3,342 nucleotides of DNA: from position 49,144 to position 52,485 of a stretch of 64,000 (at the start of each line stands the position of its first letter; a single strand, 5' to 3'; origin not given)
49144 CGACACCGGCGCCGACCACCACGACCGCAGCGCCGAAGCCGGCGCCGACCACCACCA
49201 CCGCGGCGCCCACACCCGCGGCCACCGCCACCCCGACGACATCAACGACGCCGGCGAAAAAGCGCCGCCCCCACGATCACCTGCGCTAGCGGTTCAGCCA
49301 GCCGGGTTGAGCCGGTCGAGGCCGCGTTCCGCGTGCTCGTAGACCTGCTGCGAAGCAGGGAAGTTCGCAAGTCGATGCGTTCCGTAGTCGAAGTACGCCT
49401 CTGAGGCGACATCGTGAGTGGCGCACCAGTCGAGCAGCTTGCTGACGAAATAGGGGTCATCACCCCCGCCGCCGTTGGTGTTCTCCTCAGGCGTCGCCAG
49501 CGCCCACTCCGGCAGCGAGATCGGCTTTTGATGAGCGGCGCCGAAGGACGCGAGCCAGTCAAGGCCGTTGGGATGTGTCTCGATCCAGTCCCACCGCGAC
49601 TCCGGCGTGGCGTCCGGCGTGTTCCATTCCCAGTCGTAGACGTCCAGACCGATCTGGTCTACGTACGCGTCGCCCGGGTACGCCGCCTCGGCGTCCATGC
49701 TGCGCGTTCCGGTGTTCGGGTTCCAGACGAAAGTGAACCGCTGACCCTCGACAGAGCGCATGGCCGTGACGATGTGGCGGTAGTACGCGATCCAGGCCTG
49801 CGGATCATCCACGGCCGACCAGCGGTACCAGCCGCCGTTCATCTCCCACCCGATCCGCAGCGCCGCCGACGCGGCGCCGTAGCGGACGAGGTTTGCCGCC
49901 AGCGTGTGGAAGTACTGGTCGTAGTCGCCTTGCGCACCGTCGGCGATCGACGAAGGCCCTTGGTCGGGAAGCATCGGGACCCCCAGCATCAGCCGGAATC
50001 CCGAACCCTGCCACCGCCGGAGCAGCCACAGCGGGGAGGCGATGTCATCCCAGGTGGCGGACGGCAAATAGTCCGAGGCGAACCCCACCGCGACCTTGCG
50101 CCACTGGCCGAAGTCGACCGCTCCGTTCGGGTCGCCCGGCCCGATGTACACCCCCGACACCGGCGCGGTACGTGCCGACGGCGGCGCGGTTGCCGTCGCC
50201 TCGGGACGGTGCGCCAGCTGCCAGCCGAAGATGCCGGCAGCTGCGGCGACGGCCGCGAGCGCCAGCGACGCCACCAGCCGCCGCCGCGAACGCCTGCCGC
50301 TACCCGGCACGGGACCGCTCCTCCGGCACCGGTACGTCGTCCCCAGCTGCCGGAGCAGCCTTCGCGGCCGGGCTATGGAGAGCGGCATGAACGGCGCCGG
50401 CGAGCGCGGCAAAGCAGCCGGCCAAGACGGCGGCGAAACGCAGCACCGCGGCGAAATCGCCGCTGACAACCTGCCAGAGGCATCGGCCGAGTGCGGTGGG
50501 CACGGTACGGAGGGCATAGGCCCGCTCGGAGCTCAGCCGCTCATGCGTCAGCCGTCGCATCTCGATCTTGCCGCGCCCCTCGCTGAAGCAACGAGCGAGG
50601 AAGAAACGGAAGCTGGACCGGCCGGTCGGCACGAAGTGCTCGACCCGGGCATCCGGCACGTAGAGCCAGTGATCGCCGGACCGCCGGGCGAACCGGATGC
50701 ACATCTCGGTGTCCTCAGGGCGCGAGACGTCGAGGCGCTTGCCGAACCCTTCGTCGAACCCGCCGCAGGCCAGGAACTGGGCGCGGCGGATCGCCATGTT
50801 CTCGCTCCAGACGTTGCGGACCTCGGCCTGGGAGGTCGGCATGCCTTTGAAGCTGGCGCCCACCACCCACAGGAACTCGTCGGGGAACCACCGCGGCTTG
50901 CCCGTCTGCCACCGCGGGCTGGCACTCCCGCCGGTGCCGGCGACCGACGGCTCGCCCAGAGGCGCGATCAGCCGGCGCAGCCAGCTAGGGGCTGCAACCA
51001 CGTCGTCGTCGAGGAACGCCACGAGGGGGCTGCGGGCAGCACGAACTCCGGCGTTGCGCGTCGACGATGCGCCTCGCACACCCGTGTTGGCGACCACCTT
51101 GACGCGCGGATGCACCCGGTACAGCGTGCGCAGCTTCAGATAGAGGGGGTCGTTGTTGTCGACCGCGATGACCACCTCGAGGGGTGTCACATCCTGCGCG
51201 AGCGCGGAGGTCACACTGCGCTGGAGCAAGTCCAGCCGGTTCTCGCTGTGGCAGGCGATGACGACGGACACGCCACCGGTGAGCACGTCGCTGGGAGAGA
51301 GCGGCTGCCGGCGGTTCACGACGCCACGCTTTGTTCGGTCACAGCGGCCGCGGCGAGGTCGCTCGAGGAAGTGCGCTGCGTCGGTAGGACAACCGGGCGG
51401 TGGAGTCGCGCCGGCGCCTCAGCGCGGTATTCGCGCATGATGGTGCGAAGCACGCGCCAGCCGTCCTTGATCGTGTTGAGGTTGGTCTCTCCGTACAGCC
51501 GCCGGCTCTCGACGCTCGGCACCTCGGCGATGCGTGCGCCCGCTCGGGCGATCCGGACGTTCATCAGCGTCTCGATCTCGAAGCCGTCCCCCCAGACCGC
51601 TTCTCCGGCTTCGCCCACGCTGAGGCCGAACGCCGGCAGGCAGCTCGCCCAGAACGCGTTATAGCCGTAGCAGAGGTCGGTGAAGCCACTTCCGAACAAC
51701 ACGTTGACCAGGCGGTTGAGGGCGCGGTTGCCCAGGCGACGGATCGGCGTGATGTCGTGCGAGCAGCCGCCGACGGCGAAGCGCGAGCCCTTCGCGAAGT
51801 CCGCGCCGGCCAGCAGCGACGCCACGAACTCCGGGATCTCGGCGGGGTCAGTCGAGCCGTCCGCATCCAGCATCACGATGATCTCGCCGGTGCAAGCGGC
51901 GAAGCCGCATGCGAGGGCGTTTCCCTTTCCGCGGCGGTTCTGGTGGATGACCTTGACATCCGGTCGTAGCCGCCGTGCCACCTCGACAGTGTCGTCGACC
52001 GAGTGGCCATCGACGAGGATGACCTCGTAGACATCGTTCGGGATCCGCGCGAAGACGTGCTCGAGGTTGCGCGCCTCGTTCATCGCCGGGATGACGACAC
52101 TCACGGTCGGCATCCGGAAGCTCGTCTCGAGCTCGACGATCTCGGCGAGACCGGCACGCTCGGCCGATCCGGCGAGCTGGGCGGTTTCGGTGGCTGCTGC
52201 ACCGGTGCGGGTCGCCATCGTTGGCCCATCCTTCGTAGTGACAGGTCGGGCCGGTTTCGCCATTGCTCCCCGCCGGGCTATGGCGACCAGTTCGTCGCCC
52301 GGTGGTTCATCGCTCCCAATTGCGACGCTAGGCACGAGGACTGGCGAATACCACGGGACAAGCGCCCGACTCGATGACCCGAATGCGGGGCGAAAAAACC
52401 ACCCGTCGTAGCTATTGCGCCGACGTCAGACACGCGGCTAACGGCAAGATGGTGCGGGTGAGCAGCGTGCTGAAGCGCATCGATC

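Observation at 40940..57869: ~17 kb envelope-glycan biosynthesis cluster (4 GT2, flippase, two FemAB/CelD-like transferases, large membrane proteins, AKR, GMC oxidoreductase) interleaved with three paralogous secreted GH26-like hydrolases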

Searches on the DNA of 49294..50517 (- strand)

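Call 91: search_rna_families(sources=[L081, L083, L085, L086, L030, L087, L090, L092], threshold=gathering)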
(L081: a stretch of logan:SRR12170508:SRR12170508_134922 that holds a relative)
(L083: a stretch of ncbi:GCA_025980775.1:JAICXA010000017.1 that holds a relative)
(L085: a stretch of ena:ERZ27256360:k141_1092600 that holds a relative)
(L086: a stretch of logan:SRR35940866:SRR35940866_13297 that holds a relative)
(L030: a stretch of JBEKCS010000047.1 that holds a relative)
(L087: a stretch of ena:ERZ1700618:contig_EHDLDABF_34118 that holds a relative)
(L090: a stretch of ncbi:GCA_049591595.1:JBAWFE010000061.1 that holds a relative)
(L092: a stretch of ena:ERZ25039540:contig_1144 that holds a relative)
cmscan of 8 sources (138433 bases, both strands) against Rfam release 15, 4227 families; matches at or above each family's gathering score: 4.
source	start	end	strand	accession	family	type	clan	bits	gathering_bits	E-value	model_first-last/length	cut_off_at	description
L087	13961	14035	+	RF01051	c-di-GMP-I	Cis-reg; riboswitch;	CL00126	59.3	35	1e-08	1-87/87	no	c-di-GMP-I riboswitch aptamer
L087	3751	3833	-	RF03169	c-di-GMP-II-GAG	Cis-reg; riboswitch;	CL00127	43.8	40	6.1e-05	1-86/86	no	c-di-GMP-II-GAG riboswitch aptamer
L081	4423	4507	+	RF03169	c-di-GMP-II-GAG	Cis-reg; riboswitch;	CL00127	42.6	40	0.00013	1-86/86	no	c-di-GMP-II-GAG riboswitch aptamer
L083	7958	8044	+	RF03169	c-di-GMP-II-GAG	Cis-reg; riboswitch;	CL00127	41.4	40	0.00025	1-86/86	no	c-di-GMP-II-GAG riboswitch aptamer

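Call 100: search_rna_families(sources=[L030, L090, L092], threshold=evalue, max_evalue=0.5)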
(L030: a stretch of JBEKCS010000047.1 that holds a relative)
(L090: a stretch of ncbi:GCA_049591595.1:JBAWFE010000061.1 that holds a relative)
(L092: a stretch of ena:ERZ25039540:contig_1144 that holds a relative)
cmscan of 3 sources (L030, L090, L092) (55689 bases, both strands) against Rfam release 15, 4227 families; matches with E-value up to 0.5: 0.
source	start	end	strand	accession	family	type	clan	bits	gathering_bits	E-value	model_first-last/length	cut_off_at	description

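Call 112: search_rna_families(sources=[L010, L012, L051, L006, L048, L071, L069], threshold=gathering)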
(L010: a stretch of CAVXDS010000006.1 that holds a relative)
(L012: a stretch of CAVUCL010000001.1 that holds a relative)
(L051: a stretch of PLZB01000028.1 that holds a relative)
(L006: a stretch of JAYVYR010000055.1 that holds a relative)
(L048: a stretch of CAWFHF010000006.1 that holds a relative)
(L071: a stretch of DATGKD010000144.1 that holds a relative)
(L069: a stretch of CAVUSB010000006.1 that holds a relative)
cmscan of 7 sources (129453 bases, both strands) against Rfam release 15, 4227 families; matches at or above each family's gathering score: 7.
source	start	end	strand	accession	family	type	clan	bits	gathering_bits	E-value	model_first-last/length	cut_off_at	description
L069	8944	9019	+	RF03167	c-di-GMP-I-GGC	Cis-reg; riboswitch;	CL00126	70.9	59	1.8e-14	1-80/80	no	c-di-GMP-I-GGC riboswitch aptamer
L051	9711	9786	+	RF03167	c-di-GMP-I-GGC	Cis-reg; riboswitch;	CL00126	68.9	59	6.5e-14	1-80/80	no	c-di-GMP-I-GGC riboswitch aptamer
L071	9669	9744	+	RF03167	c-di-GMP-I-GGC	Cis-reg; riboswitch;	CL00126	65.4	59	6.8e-13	1-80/80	no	c-di-GMP-I-GGC riboswitch aptamer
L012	9780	9857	+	RF01051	c-di-GMP-I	Cis-reg; riboswitch;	CL00126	59.2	35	9.7e-09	1-87/87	no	c-di-GMP-I riboswitch aptamer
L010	9902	9981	+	RF01051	c-di-GMP-I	Cis-reg; riboswitch;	CL00126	56.7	35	3.9e-08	1-87/87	no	c-di-GMP-I riboswitch aptamer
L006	9838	9912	+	RF01051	c-di-GMP-I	Cis-reg; riboswitch;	CL00126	53.2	35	2.9e-07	1-87/87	no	c-di-GMP-I riboswitch aptamer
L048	9758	9835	+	RF01051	c-di-GMP-I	Cis-reg; riboswitch;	CL00126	44.1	35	4.9e-05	1-87/87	no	c-di-GMP-I riboswitch aptamer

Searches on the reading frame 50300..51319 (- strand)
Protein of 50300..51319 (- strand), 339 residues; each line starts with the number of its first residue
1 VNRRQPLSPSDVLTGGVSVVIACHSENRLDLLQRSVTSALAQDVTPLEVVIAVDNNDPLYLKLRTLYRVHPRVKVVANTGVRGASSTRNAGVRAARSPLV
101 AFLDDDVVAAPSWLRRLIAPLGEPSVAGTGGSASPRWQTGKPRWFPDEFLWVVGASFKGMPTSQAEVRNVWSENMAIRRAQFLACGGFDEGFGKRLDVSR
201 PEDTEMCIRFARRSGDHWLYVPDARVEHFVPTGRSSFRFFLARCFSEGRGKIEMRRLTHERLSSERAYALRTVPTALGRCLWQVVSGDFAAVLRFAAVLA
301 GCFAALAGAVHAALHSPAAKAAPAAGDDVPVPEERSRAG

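Call 5: search_protein_families(library=pfam, proteins=[window:50300-51319:-], max_evalue=0.01)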
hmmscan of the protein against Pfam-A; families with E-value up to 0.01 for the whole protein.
window:50300-51319:- (339 aa): 5 families
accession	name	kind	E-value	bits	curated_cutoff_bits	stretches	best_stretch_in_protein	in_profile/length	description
PF00535.33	Glycos_transf_2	-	3.9e-21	76.1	23.3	1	18-180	1-162/168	Glycosyl transferase family 2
PF13641.12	Glyco_tranf_2_3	-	2.4e-17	64.2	27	1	17-245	3-225/230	Glycosyltransferase like family 2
PF13632.12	Glyco_trans_2_3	-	8.6e-05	22.9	27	1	100-244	2-136/198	Glycosyl transferase family group 2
PF10111.15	Glyco_tranf_2_2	-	9.5e-05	22.4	27.3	0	172-211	165-200/276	Glycosyltransferase like family 2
PF13506.12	Glyco_transf_21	-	0.00035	20.5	21.7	1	90-189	24-121/174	Glycosyl transferase family 21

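Call 7: search_protein_families(library=ncbifam, proteins=[window:50300-51319:-], max_evalue=0.01)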
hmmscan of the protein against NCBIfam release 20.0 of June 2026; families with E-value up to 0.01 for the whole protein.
window:50300-51319:- (339 aa): 13 families
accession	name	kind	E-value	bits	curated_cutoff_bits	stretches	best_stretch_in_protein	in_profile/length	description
NF041394.1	GtaseAglG_Halo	equivalog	2.2e-56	191.4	440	1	17-285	3-272/304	glucosyl-dolichyl phosphate glucuronosyltransferase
TIGR03965.1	mycofact_glyco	equivalog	1.3e-27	96.8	280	1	15-322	74-369/467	mycofactocin biosynthesis glycosyltransferase MftF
NF041875.1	EPS_EpsD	equivalog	3.3e-26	92.5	370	1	17-287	1-262/325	exopolysaccharide biosynthesis glycosyltransferase EpsD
NF038302.1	EPS_HpsE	equivalog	5.3e-10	38.8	300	1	63-264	54-258/307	hormogonium polysaccharide biosynthesis glycosyltransferase HpsE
NF050050.1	ProtGlycPglI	equivalog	3.1e-09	36.6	500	1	17-117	4-104/306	GalNAc(5)-diNAcBac-PP-undecaprenol beta-1,3-glucosyltransferase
NF007482.0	PRK10073.1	equivalog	1.8e-07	30.5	423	1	17-118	8-107/334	glycosyltransferase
NF047683.1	TeichurnBiosyTuaG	equivalog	1.7e-06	27.9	400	1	19-118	8-108/252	teichuronic acid biosynthesis protein TuaG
NF038299.1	EPS_HpsN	equivalog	2e-06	27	425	1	17-115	3-100/317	hormogonium polysaccharide biosynthesis glycosyltransferase HpsN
TIGR03937.1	PgaC_IcaA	equivalog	6.4e-06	25.4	422.3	1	16-129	46-159/407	poly-beta-1,6-N-acetyl-D-glucosamine synthase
NF007453.0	PRK10018.1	equivalog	0.00029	20.6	382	1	21-114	10-104/280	colanic acid biosynthesis glycosyltransferase WcaA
TIGR04017.1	WcaA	equivalog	0.0003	20.5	495.75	1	22-114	10-103/279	colanic acid biosynthesis glycosyltransferase WcaA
TIGR04242.1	nodulat_NodC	equivalog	0.00048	19.2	550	1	15-132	48-167/395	chitooligosaccharide synthase NodC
TIGR03472.1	HpnI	equivalog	0.00072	18.5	310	1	14-126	40-156/373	bacteriohopanetetrol glucosamine biosynthesis glycosyltransferase HpnI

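Call 42: search_solved_structures(query=window:50300-51319:-, max_evalue=0.001)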
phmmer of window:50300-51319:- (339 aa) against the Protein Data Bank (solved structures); distinct sequences matched with E-value up to 0.001: 4.
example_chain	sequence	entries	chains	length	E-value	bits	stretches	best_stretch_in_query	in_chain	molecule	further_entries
2z87_A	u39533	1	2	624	4.9e-09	39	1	27-112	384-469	Chondroitin synthase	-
2z86_A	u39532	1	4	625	4.9e-09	39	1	27-112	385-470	Chondroitin synthase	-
9jma_A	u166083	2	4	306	1.2e-05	27.8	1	17-116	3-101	GalNAc(5)-diNAcBac-PP-undecaprenol beta-1,3-glucosyltransferase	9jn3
8uhv_A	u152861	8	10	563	6.6e-05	25.4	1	18-124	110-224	Glycosyl transferase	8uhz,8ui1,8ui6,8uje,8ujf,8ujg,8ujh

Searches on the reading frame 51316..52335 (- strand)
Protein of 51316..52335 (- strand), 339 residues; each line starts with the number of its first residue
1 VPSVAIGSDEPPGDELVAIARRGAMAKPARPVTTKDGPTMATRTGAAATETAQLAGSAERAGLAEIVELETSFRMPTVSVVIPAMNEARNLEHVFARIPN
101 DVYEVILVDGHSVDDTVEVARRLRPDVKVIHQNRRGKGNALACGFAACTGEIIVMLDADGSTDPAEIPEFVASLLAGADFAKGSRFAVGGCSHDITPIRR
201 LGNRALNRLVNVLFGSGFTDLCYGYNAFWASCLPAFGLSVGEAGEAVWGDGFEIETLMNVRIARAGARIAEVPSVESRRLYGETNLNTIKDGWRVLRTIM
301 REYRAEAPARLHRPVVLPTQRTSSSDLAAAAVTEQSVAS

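Call 5: search_protein_families(library=pfam, proteins=[window:51316-52335:-], max_evalue=0.01)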
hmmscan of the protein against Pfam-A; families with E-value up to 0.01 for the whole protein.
window:51316-52335:- (339 aa): 2 families
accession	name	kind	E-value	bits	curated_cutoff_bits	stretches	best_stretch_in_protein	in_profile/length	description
PF00535.33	Glycos_transf_2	-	2.7e-27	96.2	23.3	1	79-208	1-139/168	Glycosyl transferase family 2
PF13641.12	Glyco_tranf_2_3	-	3.6e-09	37.4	27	1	76-185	1-123/230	Glycosyltransferase like family 2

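Call 7: search_protein_families(library=ncbifam, proteins=[window:51316-52335:-], max_evalue=0.01)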
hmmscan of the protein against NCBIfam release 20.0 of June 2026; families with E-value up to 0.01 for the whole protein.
window:51316-52335:- (339 aa): 17 families
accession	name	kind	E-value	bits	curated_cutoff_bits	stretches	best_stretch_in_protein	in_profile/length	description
TIGR04182.1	glyco_TIGR04182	equivalog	2e-37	129.2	325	1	78-309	2-224/293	S-layer glycoprotein N-glycosyltransferase AglJ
NF041391.1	DPhHxTase_Halo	equivalog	1.3e-17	63.5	375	1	85-302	4-208/213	dolichyl-phosphate hexose transferase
TIGR04283.1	glyco_like_mftF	equivalog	1.4e-15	57.5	182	1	78-188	1-109/221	TIGR04283 family arsenosugar biosynthesis glycosyltransferase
NF010496.0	PRK13915.1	equivalog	2.6e-15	56.3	262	1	65-177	20-145/307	glucosyl-3-phosphoglycerate synthase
TIGR03965.1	mycofact_glyco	equivalog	3.4e-12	46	280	1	46-174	45-179/467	mycofactocin biosynthesis glycosyltransferase MftF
NF007986.1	PRK10714.1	equivalog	2.6e-11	43.1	529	1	76-221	6-157/316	undecaprenyl-phosphate 4-deoxy-4-formamido-L-arabinose transferase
TIGR03937.1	PgaC_IcaA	equivalog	4.9e-11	42.2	422.3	1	71-167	40-143/407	poly-beta-1,6-N-acetyl-D-glucosamine synthase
NF041875.1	EPS_EpsD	equivalog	3.9e-09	36.4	370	1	78-170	1-100/325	exopolysaccharide biosynthesis glycosyltransferase EpsD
NF007482.0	PRK10073.1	equivalog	4.5e-09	35.8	423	1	75-165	5-101/334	glycosyltransferase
NF058614.1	PPMAGASynPpgS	equivalog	5.6e-09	35.7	370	1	78-225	2-154/226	polyprenyl-phospho-N-acetylgalactosaminyl synthase PpgS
NF047588.1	GlcsyltransPgfSStrep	equivalog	7.1e-09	35.3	500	1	78-220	3-155/308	glycosyltransferase PgfS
NF045692.1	OglycostaseCruG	equivalog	2.1e-07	30.2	600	1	71-177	36-151/386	2'-O-glycosyltransferase CruG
TIGR04195.1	S_glycosyl_SunS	equivalog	2e-06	26.9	350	1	66-134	47-115/421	SunS family peptide S-glycosyltransferase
TIGR03111.1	glyc2_xrt_Gpos1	hypoth_equivalog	4.1e-06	25.9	363.95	1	69-172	42-154/439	TIGR03111 family XrtG-associated glycosyltransferase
TIGR03469.1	HpnB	hypoth_equivalog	1.2e-05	24.6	379.25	1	74-128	42-100/386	hopene-associated glycosyltransferase HpnB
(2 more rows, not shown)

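Call 41: search_solved_structures(query=window:51316-52335:-, max_evalue=0.001)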
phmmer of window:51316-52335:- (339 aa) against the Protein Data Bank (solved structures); distinct sequences matched with E-value up to 0.001: 22.
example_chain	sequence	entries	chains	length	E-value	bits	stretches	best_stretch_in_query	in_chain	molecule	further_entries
5mlz_A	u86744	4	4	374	1.2e-18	70.9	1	73-286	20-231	Dolichol monophosphate mannose synthase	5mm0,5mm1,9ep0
9hwj_A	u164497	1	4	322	2.8e-09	40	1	76-220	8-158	Undecaprenyl-phosphate 4-deoxy-4-formamido-L-arabinose transferase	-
2z87_A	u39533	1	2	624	1.3e-08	37.8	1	65-166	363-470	Chondroitin synthase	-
2z86_A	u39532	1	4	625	1.3e-08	37.8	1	65-166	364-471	Chondroitin synthase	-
4y6n_A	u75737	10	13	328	4.9e-08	36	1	65-179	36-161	Glucosyl-3-phosphoglycerate synthase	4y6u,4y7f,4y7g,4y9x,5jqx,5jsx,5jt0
3e25_A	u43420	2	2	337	5.4e-08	35.8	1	66-179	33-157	Putative uncharacterized protein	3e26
4ddz_A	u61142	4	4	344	5.4e-08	35.8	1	65-179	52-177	GLUCOSYL-3-PHOSPHOGLYCERATE SYNTHASE (GpgS) | Glucosyl-3-phosphoglycerate synthase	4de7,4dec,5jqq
6yv7_B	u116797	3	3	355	7.3e-08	35.4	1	75-161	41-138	Glycosyl transferase, family 2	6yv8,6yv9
6yv7_A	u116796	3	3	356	7.3e-08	35.4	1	75-161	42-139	Glycosyl transferase, family 2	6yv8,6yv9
9bhc_C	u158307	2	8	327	1.1e-07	34.8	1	76-181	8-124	Undecaprenyl-phosphate 4-deoxy-4-formamido-L-arabinose transferase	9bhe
7pdo_A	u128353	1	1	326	1.1e-07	34.7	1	66-177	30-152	Glucosyl-3-phosphoglycerate synthase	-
7p5l_A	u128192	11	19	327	1.2e-07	34.7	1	66-177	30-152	Glucosyl-3-phosphoglycerate synthase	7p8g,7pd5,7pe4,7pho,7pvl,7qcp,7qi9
8vxh_A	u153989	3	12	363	1.3e-07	34.6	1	76-181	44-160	Undecaprenyl-phosphate 4-deoxy-4-formamido-L-arabinose transferase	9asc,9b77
5eke_A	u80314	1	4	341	3e-07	33.4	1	77-185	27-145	Uncharacterized glycosyltransferase sll0501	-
5ekp_C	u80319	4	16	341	3e-07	33.4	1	77-185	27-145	Uncharacterized glycosyltransferase sll0501 | Glycosyltransferase sll0501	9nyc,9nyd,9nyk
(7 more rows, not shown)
